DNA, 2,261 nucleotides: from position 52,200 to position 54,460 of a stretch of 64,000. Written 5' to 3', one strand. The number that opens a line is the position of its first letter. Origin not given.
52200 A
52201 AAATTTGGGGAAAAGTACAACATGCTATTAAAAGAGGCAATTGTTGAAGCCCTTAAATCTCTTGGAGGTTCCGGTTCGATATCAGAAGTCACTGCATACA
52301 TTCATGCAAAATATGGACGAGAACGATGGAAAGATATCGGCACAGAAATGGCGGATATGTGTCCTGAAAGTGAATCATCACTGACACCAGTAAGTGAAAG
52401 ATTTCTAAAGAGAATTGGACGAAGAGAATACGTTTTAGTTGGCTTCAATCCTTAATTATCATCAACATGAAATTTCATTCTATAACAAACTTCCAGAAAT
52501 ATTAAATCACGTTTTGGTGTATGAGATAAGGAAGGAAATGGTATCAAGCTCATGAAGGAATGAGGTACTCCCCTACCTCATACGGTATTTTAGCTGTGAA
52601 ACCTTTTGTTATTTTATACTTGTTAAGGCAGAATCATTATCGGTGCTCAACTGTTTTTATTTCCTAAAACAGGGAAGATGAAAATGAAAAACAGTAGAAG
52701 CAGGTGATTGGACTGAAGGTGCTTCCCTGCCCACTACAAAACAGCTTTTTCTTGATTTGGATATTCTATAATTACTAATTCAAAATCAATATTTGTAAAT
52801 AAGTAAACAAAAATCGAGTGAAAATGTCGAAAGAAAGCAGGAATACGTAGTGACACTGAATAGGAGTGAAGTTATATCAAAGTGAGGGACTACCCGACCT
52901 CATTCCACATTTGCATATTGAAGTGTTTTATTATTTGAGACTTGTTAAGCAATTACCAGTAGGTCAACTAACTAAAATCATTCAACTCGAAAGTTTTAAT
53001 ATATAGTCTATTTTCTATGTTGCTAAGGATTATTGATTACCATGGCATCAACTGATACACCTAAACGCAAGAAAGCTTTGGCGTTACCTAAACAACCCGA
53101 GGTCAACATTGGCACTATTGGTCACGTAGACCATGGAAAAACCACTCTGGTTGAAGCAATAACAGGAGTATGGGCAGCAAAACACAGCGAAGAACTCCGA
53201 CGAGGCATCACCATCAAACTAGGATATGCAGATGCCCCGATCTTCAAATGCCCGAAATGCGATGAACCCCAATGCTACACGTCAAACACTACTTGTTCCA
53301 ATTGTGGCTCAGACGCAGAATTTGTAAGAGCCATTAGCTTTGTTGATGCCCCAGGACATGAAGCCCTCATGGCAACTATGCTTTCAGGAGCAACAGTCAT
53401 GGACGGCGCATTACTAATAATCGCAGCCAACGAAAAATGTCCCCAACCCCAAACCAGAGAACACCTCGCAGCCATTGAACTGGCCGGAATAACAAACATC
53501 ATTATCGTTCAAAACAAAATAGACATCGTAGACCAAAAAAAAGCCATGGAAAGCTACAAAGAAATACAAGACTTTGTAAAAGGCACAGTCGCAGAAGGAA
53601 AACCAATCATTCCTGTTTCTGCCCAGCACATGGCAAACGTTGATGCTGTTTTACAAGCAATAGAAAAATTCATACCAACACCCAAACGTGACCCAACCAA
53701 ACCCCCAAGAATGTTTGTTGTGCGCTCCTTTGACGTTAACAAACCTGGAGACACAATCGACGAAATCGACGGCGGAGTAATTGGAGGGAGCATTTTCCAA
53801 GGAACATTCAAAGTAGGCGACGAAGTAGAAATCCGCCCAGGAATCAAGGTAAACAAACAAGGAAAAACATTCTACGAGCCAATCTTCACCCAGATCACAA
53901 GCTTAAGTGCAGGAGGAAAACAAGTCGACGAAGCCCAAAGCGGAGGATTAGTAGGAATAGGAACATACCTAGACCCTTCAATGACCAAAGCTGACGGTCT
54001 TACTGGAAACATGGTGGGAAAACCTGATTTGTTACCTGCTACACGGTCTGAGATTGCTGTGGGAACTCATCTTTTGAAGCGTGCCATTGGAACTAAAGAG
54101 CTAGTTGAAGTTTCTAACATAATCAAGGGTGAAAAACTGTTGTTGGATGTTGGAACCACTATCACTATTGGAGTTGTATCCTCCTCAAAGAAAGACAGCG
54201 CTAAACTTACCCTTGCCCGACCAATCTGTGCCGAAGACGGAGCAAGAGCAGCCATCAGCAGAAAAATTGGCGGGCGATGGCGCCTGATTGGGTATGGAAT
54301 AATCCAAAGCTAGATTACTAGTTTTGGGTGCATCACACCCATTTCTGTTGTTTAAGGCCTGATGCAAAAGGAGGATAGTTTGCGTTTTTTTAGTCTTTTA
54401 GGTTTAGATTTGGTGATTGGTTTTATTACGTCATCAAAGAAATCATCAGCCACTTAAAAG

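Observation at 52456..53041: Tandem array of three units with a conserved C-rich core in a 577-bp ORF-free gap just upstream of aIF2-gamma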

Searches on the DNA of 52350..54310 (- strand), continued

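Call 63: search_with_rna_model(model_id=R1, sources=[L081, L082, L083], max_evalue=5)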
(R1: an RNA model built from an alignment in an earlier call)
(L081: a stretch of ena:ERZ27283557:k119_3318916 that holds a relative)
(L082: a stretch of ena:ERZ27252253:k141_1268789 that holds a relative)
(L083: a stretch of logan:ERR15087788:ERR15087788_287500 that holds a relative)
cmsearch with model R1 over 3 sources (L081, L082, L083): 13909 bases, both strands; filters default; matches with E-value up to 5: 2.
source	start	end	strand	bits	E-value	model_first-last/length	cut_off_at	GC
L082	232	349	-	118.9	1.3e-20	1-121/121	no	0.31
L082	195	313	+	29.9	0.00078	1-121/121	no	0.3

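Call 76: search_dna_similar(query=window:52456-53041:+, collection=phages, mode=distant, max_evalue=0.01, max_rows=5)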
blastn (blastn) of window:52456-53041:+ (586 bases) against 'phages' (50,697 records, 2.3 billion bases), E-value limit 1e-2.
No match.

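Call 77: search_dna_similar(query=window:52456-53041:+, collection=plasmids, mode=distant, max_evalue=0.01, max_rows=5)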
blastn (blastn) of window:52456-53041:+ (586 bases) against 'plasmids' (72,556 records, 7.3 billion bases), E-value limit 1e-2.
No match.

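Call 84: search_with_rna_model(model_id=R1, source=window, filters=off, max_evalue=10)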
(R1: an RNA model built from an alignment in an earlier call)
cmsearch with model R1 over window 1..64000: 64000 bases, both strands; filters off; matches with E-value up to 10: 10.
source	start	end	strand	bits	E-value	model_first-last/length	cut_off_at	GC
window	52509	52629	-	118.4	7.6e-20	1-121/121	no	0.38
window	52655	52781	-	69.4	1.3e-10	1-121/121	no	0.35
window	52819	52951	-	37.3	0.00015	1-121/121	no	0.37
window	52465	52593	+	16.4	1.2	1-121/121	no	0.35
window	750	851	+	15.9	1.5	1-121/121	no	0.32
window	13513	13628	-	15.1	2.2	1-121/121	no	0.31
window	50729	50821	+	13.4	4.5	1-121/121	no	0.29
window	2333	2396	+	12.4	7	1-121/121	no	0.23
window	31066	31130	+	11.7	9.3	1-121/121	no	0.28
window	17786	17847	+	11.6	9.9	1-121/121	no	0.35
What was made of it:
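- There are no further copies in the 64-kb window, even with filters off (call 84).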

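Call 86: search_rna_families(source=L017, start=3640, end=3860, threshold=evalue, max_evalue=10)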
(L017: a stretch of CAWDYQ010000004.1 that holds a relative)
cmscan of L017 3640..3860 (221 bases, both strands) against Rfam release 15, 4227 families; matches with E-value up to 10: 12.
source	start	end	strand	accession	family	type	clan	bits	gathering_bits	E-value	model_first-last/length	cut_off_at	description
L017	3691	3787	-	RF04164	MIR1507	Gene; miRNA;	-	19.4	73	0.043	1-107/107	no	MIR1507 microRNA precursor family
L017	3693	3787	+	RF04164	MIR1507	Gene; miRNA;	-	18.7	73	0.07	1-107/107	no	MIR1507 microRNA precursor family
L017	3716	3767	+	RF01626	ceN30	Gene; snRNA; snoRNA; CD-box;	-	17.2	65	0.33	1-73/73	no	Caenorhabditis snoRNA ceN30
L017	3709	3774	+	RF03378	mir-7398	Gene; miRNA;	-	16.6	44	0.84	1-60/60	no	mir-7398 microRNA precursor family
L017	3700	3794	-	RF00799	mir-354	Gene; miRNA;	-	14.8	50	1.7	1-109/109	no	mir-354 microRNA precursor family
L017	3707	3774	+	RF02536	AEV_CRE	Cis-reg;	-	14.7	100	2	1-135/135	no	Avian encephalitis virus (AEV) cis-acting replication element (CRE)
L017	3696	3783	+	RF03616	MIR1888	Gene; miRNA;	-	14.5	72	4.4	1-101/101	no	MIR1888 microRNA precursor family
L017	3700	3784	-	RF01479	rli48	Gene; sRNA;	-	14.3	100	5.9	1-149/149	no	Listeria sRNA rli48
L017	3715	3767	+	RF01298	snoU25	Gene; snRNA; snoRNA; CD-box;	-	14.1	50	2.8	1-69/69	no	Small nucleolar RNA U25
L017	3763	3800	-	RF01377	CRISPR-DR64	Gene; CRISPR;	CL00015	13.4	40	9.4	1-37/37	no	CRISPR RNA direct repeat element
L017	3707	3773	-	RF04083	MIR528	Gene; miRNA;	-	13.3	62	3.9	1-89/89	no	MIR528 microRNA precursor family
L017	3685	3789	+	RF03308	MIR848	Gene; miRNA;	-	13.2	90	5.8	1-97/97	no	MIR848 microRNA precursor family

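Call 87: search_rna_families(source=L079, start=2600, end=2950, threshold=evalue, max_evalue=10)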
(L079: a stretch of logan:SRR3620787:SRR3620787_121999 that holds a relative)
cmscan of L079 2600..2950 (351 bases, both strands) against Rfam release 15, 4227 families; matches with E-value up to 10: 18.
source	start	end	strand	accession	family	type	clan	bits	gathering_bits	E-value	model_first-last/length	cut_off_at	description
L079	2641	2697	+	RF04156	MIR2670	Gene; miRNA;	-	20.1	117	0.04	1-200/200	no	MIR2670 microRNA precursor family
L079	2646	2692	-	RF03483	MIR319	Gene; miRNA;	-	19.8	54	0.11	1-92/92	no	MIR319 microRNA precursor family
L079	2691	2763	-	RF01987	ZEB2_AS1_4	Gene; lncRNA;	-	19.8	50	8.2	1-78/78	no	ZEB2 antisense RNA 1 conserved region 4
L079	2755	2821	+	RF02279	TtnuCD1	Gene; snRNA; snoRNA; CD-box;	-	18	70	7.4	1-63/63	no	Tetrahymena snoRNA TtnuCD1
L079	2635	2702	+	RF03967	mir-1270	Gene; miRNA;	-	17.2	90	0.62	1-83/83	no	mir-1270 microRNA precursor family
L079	2641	2697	+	RF03629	mir-641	Gene; miRNA;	-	16.9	100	1.5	1-98/98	no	mir-641 microRNA precursor family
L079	2634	2706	-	RF03629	mir-641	Gene; miRNA;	-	16.6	100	1.8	1-98/98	no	mir-641 microRNA precursor family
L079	2823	2878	+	RF01061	mir-548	Gene; miRNA;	-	16.5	90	2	1-84/84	no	mir-548 microRNA precursor family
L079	2821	2880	+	RF03266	mir-2943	Gene; miRNA;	-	15.8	76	3.5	1-71/71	no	mir-2943 microRNA precursor family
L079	2819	2891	-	RF01896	mir-142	Gene; miRNA;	-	15.3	57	2.2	1-85/85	no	mir-142 microRNA precursor family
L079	2821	2880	-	RF03266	mir-2943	Gene; miRNA;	-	15.3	76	4.6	1-71/71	no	mir-2943 microRNA precursor family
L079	2643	2695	+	RF03610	mir-H7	Gene; miRNA;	CL00141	15.2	94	6.7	1-69/69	no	mir-H7 microRNA precursor family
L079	2637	2697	-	RF04258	mir-994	Gene; miRNA;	-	14.4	93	6.2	1-81/81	no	mir-994 microRNA precursor family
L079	2733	2860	-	RF00558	L20_leader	Cis-reg; leader;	-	14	58.7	4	1-127/127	no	Ribosomal protein L20 leader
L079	2822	2879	+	RF04164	MIR1507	Gene; miRNA;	-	13.5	73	4.2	18-88/107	no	MIR1507 microRNA precursor family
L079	2786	2857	+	RF03051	RAGATH-26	Gene; sRNA;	-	12.9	86.3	8.8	1-76/76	no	RAGATH-26 RNA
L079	2635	2704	+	RF01911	MIR2118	Gene; miRNA;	-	12.6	85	7.7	1-170/170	no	MIR2118 microRNA precursor family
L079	2819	2884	+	RF00811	mir-84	Gene; miRNA;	-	11.9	60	9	1-75/75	no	mir-84 microRNA precursor family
